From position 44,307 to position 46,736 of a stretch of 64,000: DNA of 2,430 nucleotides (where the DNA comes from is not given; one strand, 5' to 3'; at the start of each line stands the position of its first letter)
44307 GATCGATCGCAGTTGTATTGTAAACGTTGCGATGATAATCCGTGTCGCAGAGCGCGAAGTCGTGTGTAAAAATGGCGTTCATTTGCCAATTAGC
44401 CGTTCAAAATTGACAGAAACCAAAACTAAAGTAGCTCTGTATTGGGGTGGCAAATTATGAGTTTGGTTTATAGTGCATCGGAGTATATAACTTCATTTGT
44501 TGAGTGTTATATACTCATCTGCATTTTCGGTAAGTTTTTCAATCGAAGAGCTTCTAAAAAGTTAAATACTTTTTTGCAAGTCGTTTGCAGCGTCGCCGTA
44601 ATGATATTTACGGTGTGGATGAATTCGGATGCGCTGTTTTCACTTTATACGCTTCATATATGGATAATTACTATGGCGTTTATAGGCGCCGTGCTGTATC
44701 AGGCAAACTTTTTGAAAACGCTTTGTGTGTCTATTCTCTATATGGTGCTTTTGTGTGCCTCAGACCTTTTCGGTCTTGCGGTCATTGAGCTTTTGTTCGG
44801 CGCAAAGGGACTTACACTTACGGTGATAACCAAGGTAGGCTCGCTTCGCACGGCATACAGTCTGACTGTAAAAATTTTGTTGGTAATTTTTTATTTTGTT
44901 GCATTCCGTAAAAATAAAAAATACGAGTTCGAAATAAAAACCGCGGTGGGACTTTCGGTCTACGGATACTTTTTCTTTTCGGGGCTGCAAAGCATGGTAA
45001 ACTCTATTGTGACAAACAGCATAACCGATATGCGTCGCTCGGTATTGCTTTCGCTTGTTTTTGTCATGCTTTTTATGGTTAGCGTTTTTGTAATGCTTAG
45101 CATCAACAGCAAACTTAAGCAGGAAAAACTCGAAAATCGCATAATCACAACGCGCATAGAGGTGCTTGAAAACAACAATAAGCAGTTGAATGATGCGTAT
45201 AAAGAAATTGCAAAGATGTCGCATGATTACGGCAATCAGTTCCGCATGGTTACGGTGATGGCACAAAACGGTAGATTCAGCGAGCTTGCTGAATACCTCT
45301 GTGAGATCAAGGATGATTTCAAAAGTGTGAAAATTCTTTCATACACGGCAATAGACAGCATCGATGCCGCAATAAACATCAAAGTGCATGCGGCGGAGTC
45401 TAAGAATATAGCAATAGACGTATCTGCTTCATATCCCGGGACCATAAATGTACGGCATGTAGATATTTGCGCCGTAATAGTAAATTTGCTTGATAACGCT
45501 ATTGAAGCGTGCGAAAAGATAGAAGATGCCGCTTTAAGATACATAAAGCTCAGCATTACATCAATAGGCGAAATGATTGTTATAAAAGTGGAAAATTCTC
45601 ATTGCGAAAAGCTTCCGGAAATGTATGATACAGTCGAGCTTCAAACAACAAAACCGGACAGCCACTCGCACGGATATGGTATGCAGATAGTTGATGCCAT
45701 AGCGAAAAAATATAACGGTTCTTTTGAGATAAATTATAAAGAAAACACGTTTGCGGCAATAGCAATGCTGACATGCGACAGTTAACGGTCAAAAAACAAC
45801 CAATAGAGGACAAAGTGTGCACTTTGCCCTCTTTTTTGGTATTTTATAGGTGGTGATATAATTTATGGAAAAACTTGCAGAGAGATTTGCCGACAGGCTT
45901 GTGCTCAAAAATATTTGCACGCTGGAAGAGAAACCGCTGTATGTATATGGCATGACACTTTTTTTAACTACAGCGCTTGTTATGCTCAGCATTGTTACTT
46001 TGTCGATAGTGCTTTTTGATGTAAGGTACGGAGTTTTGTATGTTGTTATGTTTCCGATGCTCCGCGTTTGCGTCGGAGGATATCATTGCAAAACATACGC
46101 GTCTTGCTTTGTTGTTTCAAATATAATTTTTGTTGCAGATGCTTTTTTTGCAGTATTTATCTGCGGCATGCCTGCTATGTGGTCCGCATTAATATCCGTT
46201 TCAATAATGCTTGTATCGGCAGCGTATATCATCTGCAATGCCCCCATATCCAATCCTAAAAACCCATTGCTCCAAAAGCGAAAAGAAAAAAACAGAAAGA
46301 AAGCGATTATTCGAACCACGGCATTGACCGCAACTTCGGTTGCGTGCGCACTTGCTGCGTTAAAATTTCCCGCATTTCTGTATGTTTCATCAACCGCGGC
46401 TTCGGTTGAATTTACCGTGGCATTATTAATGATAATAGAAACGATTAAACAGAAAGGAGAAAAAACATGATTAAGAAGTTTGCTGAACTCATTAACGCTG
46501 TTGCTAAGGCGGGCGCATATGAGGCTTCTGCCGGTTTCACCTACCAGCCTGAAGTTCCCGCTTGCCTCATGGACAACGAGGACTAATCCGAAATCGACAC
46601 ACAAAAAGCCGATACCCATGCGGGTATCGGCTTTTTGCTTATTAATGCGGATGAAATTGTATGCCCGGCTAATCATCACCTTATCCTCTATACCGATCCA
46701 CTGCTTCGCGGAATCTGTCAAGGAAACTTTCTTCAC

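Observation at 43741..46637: agr-type quorum-sensing locus with an unannotated 39-codon AgrD gene predicting a Ser-lactone autoinducer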

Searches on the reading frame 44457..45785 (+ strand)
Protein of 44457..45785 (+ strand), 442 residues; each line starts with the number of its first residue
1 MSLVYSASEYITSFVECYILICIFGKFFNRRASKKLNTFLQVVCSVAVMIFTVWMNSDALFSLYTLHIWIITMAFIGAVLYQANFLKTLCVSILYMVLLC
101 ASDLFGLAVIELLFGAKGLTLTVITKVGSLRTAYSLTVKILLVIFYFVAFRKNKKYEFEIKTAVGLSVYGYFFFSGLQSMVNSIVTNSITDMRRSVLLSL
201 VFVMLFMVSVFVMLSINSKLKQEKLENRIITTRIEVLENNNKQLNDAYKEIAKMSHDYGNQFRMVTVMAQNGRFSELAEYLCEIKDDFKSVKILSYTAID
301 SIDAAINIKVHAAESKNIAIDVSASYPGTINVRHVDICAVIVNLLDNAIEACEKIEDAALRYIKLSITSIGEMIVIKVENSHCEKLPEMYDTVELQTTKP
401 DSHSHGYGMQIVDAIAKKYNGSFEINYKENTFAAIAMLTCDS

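Call 3: search_protein_families(library=pfam, proteins=[window:44457-45785:+], max_evalue=1)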
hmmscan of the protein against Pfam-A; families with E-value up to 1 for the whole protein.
window:44457-45785:+ (442 aa): 8 families
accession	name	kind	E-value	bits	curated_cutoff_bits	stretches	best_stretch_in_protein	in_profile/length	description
PF14501.12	HATPase_c_5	-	1.6e-22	79.8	22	1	334-437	3-100/102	GHKL domain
PF02518.31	HATPase_c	-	2.8e-07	31.4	26.4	1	337-428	6-96/111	Histidine kinase-, DNA gyrase B-, and HSP90-like ATPase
PF24073.1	DUF7365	-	0.0045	17.5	27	1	201-292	14-98/101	Coiled-coil region of unknown function (DUF7365)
PF14689.11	SPOB_a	-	0.051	13.7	28.1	1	239-291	4-56/62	Sensor_kinase_SpoOB-type, alpha-helical domain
PF02699.20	YajC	-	0.055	13.8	28.2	0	140-161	8-29/78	Preprotein translocase subunit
PF03954.19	Lectin_N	-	0.063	13.6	28.3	1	185-223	27-65/140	Hepatic lectin, N-terminal domain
PF05335.18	DUF745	-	0.13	12.5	33.3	1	235-301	111-175/183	Protein of unknown function (DUF745)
PF08592.16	Anthrone_oxy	-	0.4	11.3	27.3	1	167-227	21-72/106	Anthrone oxygenase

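Call 4: search_protein_families(library=ncbifam, proteins=[window:44457-45785:+], max_evalue=1)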
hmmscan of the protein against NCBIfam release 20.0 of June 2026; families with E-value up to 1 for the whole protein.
window:44457-45785:+ (442 aa): 6 families
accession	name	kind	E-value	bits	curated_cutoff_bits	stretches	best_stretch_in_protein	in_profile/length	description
NF046015.1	HisKinAgrCStaph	equivalog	2.2e-10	40.3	500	1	47-399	26-378/414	quorum-sensing sensor histidine kinase AgrC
NF011874.0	PRK15347.1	equivalog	3.9e-06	25.2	852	2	300-429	475-602/921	two component system sensor kinase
NF052573.1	HisKinEspAMyxo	equivalog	0.012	13.6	1400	1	333-426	500-596/755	serine histidine kinase EspA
NF046044.1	PnpS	equivalog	0.017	14.2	400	1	292-378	241-322/390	two-component system histidine kinase PnpS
NF010247.0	PRK13694.1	subfamily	0.086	12.6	94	1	220-263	9-50/83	hypothetical protein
NF040826.1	lxa_BCAM0308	equivalog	0.36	10.5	100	0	391-431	109-144/153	BCAM0308 family protein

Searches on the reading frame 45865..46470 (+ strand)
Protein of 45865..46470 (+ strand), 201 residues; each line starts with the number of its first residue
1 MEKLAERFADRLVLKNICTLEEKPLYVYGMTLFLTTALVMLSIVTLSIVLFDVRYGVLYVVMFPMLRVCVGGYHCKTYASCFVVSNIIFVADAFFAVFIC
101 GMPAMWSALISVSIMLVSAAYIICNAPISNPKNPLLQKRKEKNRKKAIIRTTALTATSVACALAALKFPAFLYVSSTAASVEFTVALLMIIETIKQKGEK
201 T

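Call 3: search_protein_families(library=pfam, proteins=[window:45865-46470:+], max_evalue=1)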
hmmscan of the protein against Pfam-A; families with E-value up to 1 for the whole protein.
window:45865-46470:+ (201 aa): 1 family
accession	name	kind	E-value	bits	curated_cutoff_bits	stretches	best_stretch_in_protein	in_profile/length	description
PF04647.20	AgrB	-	4.7e-29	101.5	23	1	5-193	1-182/185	Accessory gene regulator B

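Call 4: search_protein_families(library=ncbifam, proteins=[window:45865-46470:+], max_evalue=1)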
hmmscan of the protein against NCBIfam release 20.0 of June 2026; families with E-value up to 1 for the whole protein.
window:45865-46470:+ (201 aa): 1 family
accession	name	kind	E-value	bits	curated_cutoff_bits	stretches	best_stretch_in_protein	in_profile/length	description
NF002210.0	PRK01100.1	equivalog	2.8e-07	30.5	282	1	3-177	9-181/210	accessory gene regulator ArgB-like protein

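Call 7: find_encoding_contigs(protein=window:45865-46470:+, flank=4000, max_places=6)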
Protein window:45865-46470:+ (201 aa): 9 contigs read that carry it; 2 places shown.
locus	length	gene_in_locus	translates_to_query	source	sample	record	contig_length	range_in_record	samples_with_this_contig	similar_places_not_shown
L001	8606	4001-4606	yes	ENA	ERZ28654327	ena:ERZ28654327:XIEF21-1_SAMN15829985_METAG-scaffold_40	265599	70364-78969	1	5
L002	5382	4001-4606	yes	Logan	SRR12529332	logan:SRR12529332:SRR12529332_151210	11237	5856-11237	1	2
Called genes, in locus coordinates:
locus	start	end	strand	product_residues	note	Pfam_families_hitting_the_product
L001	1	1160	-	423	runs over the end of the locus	PF03600:CitMHS, PF06808:DctM (faint), PF16980:CitMHS_2 (faint), PF03600:CitMHS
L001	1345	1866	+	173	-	-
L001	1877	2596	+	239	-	PF00072:Response_reg, PF04397:LytTR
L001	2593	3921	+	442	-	PF02518:HATPase_c (weak), PF14501:HATPase_c_5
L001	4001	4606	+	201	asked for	PF04647:AgrB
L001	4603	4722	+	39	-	-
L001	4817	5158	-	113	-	PF19524:DUF6054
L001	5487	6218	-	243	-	PF04542:Sigma70_r2, PF04545:Sigma70_r4 (weak), PF08281:Sigma70_r4_2 (weak)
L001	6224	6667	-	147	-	PF13581:HATPase_c_2, PF02518:HATPase_c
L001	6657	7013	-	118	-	PF01740:STAS, PF13466:STAS_2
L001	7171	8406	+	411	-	PF09587:PGA_cap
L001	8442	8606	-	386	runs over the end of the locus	PF13679:Methyltransf_32, PF13847:Methyltransf_31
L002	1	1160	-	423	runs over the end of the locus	PF03600:CitMHS, PF06808:DctM (faint), PF16980:CitMHS_2 (faint), PF03600:CitMHS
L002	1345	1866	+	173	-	-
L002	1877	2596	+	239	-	PF00072:Response_reg, PF04397:LytTR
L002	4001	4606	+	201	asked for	PF04647:AgrB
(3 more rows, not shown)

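Call 9: find_related_loci(query=window:45865-46470:+, collection=genome_contigs, flank=4000)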
Query window:45865-46470:+ (201 aa) in genome_contigs; peptide patterns used: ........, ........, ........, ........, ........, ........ (x = any residue, [..] = any of these).
273 stretches matched a pattern, but none encodes a relative of the query by tblastn (E <= 1e-3).

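Call 10: find_homologous_proteins(query=window:45865-46470:+, max_evalue=0.00001)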
Query window:45865-46470:+ (201 aa): 9 proteins with E <= 0.00001 among 209 candidates.
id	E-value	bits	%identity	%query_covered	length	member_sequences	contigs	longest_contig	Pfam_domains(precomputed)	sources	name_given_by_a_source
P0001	8.1e-122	422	100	100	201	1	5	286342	PF04647.21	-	-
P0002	2.0e-78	280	68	100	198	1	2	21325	PF04647.21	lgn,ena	-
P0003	3.7e-53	198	52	100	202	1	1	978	PF04647.21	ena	-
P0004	4.0e-43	165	43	96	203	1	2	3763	PF04647.21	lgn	-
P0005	1.7e-34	137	39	98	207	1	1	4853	PF04647.21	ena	-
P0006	1.1e-31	128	38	99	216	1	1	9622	PF04647.21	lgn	-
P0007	7.8e-27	112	36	100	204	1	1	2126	PF04647.21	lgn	-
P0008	5.5e-19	87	32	100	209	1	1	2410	PF04647.21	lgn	-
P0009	1.9e-8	52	25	74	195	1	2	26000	PF04647.21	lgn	-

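Call 11: find_encoding_contigs(protein=P0002, flank=5000, max_places=3)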
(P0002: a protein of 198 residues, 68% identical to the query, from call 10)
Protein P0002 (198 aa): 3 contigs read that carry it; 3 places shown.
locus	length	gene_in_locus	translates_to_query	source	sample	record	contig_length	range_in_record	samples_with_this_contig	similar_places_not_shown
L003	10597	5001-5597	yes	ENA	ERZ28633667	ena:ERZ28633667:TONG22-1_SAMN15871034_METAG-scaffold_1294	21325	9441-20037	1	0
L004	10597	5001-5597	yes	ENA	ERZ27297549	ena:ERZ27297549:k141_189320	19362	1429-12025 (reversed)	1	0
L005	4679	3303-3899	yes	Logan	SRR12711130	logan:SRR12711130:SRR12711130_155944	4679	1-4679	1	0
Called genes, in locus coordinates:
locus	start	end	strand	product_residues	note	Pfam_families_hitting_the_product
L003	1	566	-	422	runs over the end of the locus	PF00890:FAD_binding_2 (faint), PF01266:DAO, PF01494:FAD_binding_3 (weak), PF13450:NAD_binding_8 (weak), PF00355:Rieske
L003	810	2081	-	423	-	PF02040:ArsB, PF03600:CitMHS, PF06808:DctM (weak), PF03600:CitMHS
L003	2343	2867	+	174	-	-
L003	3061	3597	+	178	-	PF04397:LytTR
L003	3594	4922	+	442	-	PF02518:HATPase_c (weak), PF14501:HATPase_c_5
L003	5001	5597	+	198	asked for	PF04647:AgrB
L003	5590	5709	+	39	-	-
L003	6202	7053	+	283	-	PF03180:Lipoprotein_9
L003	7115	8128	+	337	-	PF00005:ABC_tran, PF02463:SMC_N, PF13304:AAA_21 (weak), PF09383:NIL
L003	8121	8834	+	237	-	PF00528:BPD_transp_1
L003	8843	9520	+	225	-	PF00528:BPD_transp_1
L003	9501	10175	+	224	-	PF00528:BPD_transp_1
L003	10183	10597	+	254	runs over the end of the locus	PF00005:ABC_tran, PF02463:SMC_N (weak), PF13304:AAA_21 (weak)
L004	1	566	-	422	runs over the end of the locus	PF00890:FAD_binding_2 (faint), PF01266:DAO, PF01494:FAD_binding_3 (weak), PF13450:NAD_binding_8 (weak), PF00355:Rieske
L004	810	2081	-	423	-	PF02040:ArsB, PF03600:CitMHS, PF06808:DctM (weak), PF03600:CitMHS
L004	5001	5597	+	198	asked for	PF04647:AgrB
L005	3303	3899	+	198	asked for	PF04647:AgrB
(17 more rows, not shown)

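Call 12: find_encoding_contigs(protein=P0003, flank=5000, max_places=2)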
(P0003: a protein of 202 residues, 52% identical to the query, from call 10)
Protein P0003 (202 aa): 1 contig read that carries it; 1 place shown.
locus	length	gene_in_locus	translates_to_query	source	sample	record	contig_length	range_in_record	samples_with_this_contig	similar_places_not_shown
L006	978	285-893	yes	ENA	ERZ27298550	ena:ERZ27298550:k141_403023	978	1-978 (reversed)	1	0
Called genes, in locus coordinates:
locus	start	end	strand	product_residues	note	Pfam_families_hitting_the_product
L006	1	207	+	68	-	?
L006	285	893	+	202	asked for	PF04647:AgrB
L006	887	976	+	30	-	?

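Call 13: find_encoding_contigs(protein=P0004, flank=5000, max_places=2)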
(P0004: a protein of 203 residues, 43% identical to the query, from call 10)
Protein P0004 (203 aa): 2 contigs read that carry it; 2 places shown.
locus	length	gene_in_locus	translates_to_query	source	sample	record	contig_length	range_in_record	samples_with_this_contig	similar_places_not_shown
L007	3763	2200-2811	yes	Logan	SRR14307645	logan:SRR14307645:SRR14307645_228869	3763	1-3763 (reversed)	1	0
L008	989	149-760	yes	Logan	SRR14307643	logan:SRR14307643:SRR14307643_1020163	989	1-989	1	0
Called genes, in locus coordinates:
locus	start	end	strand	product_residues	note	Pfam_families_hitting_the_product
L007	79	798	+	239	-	PF00072:Response_reg, PF04397:LytTR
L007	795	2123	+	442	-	PF02518:HATPase_c (weak), PF14501:HATPase_c_5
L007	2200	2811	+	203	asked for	PF04647:AgrB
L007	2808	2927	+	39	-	-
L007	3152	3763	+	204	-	?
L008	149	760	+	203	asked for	PF04647:AgrB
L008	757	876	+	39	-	-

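Call 14: find_encoding_contigs(protein=P0005, flank=5000, max_places=2)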
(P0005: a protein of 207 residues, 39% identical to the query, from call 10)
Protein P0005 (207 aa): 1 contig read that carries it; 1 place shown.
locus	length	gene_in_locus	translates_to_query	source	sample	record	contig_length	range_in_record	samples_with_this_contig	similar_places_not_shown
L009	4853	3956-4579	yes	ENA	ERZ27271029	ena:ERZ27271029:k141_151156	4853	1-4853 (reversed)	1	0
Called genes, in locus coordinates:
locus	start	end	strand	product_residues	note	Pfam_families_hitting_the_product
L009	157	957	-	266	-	PF00106:adh_short, PF08659:KR, PF23441:SDR (weak), PF13561:adh_short_C2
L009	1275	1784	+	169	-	-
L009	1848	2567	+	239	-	PF00072:Response_reg, PF04397:LytTR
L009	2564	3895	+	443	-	PF14501:HATPase_c_5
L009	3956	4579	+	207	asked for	PF04647:AgrB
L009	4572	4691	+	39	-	-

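Call 15: find_encoding_contigs(protein=P0006, flank=5000, max_places=2)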
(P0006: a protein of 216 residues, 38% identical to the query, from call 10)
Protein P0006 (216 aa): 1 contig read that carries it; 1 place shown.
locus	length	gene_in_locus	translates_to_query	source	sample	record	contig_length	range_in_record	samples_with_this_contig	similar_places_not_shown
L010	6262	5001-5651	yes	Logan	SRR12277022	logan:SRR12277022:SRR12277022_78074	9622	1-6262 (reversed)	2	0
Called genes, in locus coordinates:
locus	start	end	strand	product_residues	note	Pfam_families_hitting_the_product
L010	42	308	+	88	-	PF13711:DUF4160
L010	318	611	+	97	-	PF10387:DUF2442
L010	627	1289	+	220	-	PF02661:Fic (weak)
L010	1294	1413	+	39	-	-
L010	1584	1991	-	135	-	-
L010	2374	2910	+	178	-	-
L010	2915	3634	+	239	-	PF00072:Response_reg, PF04397:LytTR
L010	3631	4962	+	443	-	PF02518:HATPase_c (weak), PF14501:HATPase_c_5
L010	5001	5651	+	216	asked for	PF04647:AgrB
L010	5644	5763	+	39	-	-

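Call 16: find_encoding_contigs(protein=P0007, flank=5000, max_places=2)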
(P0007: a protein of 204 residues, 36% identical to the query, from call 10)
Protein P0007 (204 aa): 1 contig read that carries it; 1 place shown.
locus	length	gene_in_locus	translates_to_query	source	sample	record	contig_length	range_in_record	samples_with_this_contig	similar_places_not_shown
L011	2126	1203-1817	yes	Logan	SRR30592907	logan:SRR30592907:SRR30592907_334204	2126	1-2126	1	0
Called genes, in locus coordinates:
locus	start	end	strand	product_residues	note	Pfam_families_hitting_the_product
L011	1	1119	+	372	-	?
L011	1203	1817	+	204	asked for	PF04647:AgrB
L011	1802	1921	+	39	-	-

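Call 17: find_encoding_contigs(protein=P0008, flank=5000, max_places=2)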
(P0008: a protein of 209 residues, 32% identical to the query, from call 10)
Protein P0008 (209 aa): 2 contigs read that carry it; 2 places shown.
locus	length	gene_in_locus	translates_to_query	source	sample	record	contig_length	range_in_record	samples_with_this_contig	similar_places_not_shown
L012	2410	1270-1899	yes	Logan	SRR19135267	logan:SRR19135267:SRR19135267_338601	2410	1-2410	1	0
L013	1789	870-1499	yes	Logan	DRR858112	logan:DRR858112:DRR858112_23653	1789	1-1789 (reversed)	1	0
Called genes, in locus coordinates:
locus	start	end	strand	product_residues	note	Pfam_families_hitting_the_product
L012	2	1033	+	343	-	?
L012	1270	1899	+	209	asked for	PF04647:AgrB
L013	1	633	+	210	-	?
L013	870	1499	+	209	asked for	PF04647:AgrB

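Call 18: find_encoding_contigs(protein=P0009, flank=5000, max_places=2)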
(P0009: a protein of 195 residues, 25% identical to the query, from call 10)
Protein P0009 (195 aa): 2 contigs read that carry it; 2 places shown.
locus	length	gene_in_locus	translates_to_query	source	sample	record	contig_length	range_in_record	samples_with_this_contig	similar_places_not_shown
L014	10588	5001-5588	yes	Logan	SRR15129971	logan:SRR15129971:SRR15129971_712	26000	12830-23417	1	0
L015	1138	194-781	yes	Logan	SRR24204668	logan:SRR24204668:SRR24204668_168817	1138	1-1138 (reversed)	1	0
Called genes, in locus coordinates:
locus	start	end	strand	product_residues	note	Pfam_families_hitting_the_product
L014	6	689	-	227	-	PF13483:Lactamase_B_3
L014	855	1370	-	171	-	PF02586:SRAP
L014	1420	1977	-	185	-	PF00484:Pro_CA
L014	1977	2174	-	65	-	-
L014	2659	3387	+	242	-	PF00072:Response_reg, PF04397:LytTR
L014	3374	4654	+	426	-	PF14501:HATPase_c_5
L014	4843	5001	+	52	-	-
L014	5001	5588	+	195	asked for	PF04647:AgrB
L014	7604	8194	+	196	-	-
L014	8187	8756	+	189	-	-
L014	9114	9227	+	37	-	-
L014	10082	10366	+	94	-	-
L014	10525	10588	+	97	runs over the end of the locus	-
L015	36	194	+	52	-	-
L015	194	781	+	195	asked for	PF04647:AgrB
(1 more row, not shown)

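Call 24: find_related_loci(query=A1, collection=genome_contigs, flank=4500)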
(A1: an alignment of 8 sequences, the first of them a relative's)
Query A1 (201 aa) in genome_contigs; peptide patterns used: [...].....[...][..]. (x = any residue, [..] = any of these).
32 stretches matched a pattern; 15 encode a relative of the query (tblastn E <= 1e-3); 15 distinct loci.
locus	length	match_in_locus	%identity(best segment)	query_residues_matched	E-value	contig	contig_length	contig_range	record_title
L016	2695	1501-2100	35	1-200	7e-39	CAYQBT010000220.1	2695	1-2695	MAG TPA_asm: uncultured Lachnospiraceae bacterium isolate SRP315200_co1_709 genome assembly, contig: NODE_101247_length_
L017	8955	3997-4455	37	1-155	9e-29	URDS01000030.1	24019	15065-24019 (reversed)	uncultured Clostridiales bacterium isolate UMGS902 genome assembly, contig: NODE_2139_length_24019_cov_4.672843, whole g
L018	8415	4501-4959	37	1-155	6e-29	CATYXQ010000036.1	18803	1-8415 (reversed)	MAG TPA_asm: uncultured Eubacteriales bacterium isolate ERR9762697_bin.37_MetaWRAP_v1.3_MAG genome assembly, contig: ERZ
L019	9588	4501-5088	32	1-198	3e-23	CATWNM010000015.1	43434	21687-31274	MAG TPA_asm: uncultured Eubacteriales bacterium isolate ERR9578210_bin.27_MetaWRAP_v1.3_MAG genome assembly, contig: ERZ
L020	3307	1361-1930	29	4-199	3e-19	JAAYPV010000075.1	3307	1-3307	MAG: Clostridiales bacterium isolate AS22ysBPME_289 88294_AS22, whole genome shotgun sequence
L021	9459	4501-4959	27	4-160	2e-18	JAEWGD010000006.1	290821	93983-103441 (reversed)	MAG: Bacillota bacterium isolate OH_PBlB_209 k127_1037223, whole genome shotgun sequence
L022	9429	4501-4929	31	1-151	5e-18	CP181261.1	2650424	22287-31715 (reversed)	MAG: Clostridium sp. isolate UW_FK_CAPRO3_1 chromosome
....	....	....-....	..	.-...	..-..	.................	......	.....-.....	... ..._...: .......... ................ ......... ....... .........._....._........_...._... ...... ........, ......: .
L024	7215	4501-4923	30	1-144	7e-16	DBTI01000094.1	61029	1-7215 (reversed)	MAG TPA_asm: Ruminococcaceae bacterium UBA1320 UBA1320_contig_35219, whole genome shotgun sequence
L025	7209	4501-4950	26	5-160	1e-13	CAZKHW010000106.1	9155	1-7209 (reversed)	MAG TPA_asm: uncultured Ruminococcus sp. isolate SRP199465_co2_654 genome assembly, contig: NODE_23916_length_9155_cov_5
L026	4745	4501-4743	26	4-84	6e-10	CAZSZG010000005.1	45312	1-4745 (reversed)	MAG TPA_asm: uncultured Oscillospiraceae bacterium isolate SRP294416_co2_663 genome assembly, contig: NODE_407_length_45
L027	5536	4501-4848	27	28-148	9e-9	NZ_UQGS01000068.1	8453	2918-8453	Uncultured Catenibacterium sp. isolate UMGS270, whole genome shotgun sequence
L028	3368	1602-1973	23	21-146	1e-8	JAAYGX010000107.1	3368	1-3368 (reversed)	MAG: Tissierella sp. isolate AS09scLD_285 199815_AS09, whole genome shotgun sequence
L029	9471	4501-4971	29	26-191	1e-11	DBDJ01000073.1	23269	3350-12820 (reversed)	MAG TPA_asm: Lachnospiraceae bacterium UBA935 UBA935_contig_12884, whole genome shotgun sequence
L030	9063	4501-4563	67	65-85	2e-5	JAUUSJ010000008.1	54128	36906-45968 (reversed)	MAG: Blautia sp. isolate N1171.6 NODE_206_length_54128_cov_46.030533, whole genome shotgun sequence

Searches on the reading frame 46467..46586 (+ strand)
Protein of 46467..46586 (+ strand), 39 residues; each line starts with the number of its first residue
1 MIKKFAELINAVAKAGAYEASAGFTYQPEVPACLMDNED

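Call 3: search_protein_families(library=pfam, proteins=[window:46467-46586:+], max_evalue=1)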
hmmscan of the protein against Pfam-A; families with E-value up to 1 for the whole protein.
window:46467-46586:+ (39 aa): 0 families

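Call 4: search_protein_families(library=ncbifam, proteins=[window:46467-46586:+], max_evalue=1)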
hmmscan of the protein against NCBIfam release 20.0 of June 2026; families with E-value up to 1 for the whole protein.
window:46467-46586:+ (39 aa): 1 family
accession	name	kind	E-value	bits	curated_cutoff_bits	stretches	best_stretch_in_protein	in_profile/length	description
TIGR04223.1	quorum_AgrD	subfamily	2.3e-08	34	19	1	2-35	4-37/38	AgrD family cyclic lactone autoinducer peptide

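Call 50: search_protein_families(library=ncbifam, alignment_id=A3, max_evalue=0.01)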
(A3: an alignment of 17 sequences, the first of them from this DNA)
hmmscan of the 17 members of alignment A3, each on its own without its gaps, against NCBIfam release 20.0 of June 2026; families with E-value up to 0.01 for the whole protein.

A. member 1, seq(39 aa): 1 family
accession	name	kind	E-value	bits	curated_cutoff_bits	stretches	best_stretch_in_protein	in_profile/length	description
TIGR04223.1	quorum_AgrD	subfamily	2.3e-08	34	19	1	2-35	4-37/38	AgrD family cyclic lactone autoinducer peptide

B. families by the number of members that match (of 17 scanned): 1 family
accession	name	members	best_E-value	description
TIGR04223.1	quorum_AgrD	17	4.3e-11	AgrD family cyclic lactone autoinducer peptide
